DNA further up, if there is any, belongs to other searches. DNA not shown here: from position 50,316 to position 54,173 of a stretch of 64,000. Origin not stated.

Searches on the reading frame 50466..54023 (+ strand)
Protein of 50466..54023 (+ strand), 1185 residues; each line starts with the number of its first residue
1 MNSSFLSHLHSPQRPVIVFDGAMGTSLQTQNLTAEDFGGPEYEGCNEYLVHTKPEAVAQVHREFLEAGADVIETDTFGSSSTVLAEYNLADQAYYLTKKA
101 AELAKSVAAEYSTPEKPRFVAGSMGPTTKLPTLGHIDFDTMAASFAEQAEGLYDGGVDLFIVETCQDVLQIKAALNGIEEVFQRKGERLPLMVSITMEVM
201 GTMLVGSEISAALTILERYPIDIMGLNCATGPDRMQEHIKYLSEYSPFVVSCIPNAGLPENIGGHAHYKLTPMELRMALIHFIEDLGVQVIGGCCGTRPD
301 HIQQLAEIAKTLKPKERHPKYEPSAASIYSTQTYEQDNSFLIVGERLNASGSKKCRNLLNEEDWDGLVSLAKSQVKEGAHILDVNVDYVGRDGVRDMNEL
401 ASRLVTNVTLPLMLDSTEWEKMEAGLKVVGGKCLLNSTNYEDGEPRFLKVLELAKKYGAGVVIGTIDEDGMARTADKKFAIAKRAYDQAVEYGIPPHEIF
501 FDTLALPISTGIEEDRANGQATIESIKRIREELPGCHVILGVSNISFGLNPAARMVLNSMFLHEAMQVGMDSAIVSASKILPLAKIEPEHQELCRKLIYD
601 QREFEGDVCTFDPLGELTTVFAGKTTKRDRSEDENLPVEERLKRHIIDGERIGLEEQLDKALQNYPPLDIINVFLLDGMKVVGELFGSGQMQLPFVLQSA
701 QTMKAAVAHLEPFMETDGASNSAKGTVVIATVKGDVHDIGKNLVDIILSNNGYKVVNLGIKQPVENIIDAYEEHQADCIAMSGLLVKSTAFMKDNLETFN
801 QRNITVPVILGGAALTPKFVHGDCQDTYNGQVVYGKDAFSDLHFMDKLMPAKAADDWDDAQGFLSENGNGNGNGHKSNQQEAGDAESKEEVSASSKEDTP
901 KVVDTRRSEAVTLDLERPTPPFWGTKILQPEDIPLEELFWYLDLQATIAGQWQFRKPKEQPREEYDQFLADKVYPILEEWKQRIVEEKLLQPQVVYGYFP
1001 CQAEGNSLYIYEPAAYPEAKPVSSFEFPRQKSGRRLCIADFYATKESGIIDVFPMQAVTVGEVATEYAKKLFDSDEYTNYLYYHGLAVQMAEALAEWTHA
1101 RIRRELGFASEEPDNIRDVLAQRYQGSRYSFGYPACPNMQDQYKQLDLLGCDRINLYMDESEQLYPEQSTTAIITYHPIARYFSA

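Call 68: search_protein_families(library=ncbifam, proteins=[window:50466-54023:+], max_evalue=1e-10)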
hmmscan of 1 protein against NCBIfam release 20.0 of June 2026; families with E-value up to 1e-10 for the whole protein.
window:50466-54023:+ (1185 aa): 15 families
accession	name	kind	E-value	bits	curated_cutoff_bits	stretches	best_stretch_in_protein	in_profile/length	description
TIGR02082.1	metH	equivalog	0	1591.4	1010.85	1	13-1184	2-1181/1182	methionine synthase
NF007024.0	PRK09490.1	equivalog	4.1e-246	819.8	1497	1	14-1184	18-1198/1234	methionine synthase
NF006396.0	PRK08645.1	equivalog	7.6e-66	222.5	453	1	13-324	9-299/611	bifunctional homocysteine S-methyltransferase/methylenetetrahydrofolate reductase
NF005719.0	PRK07535.1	domain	1.6e-53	181.6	259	1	340-578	1-230/268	methyltetrahydrofolate:corrinoid/iron-sulfur protein methyltransferase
NF005718.0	PRK07534.1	equivalog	4e-45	154.5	338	1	13-327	12-311/337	betaine--homocysteine S-methyltransferase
TIGR02370.1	pyl_corrinoid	subfamily_domain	1.7e-38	132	215.3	1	642-828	2-190/197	methyltransferase cognate corrinoid protein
NF047996.1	corrin_MtgC_2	exception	7.2e-35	120.4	370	1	643-841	9-208/212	glycine betaine-specific corrinoid protein MtgC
NF047995.1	corrinoid_MtgC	exception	4.2e-32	111.4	310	1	640-814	6-184/215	glycine betaine-specific corrinoid protein MtgC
NF041607.1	dimeth_corrin_MtbC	equivalog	2.3e-31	108.9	350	1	656-828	15-188/203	dimethylamine corrinoid protein MtbC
NF040669.1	MtaC2_Meth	equivalog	1.9e-30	106.1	450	1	634-849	35-246/267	methanol--corrinoid protein MtaC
NF040758.1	CODH_ACS_meth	exception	2.3e-30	105.8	370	1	339-577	3-233/261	carbon monoxide dehydrogenase/acetyl-CoA synthase methytransferase subunit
NF040655.1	MtaC_Meth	equivalog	2.8e-30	105.2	420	1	643-846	40-235/253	methanol--corrinoid protein MtaC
NF007020.0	PRK09485.1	equivalog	9.8e-29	100.4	215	1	13-310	10-304/306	homocysteine S-methyltransferase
NF002612.0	PRK02261.1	equivalog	3.3e-13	49.4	110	1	724-813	3-93/148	methylaspartate mutase subunit S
TIGR01501.1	MthylAspMutase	equivalog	2.6e-11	43.4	135.8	1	725-789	2-66/134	methylaspartate mutase subunit S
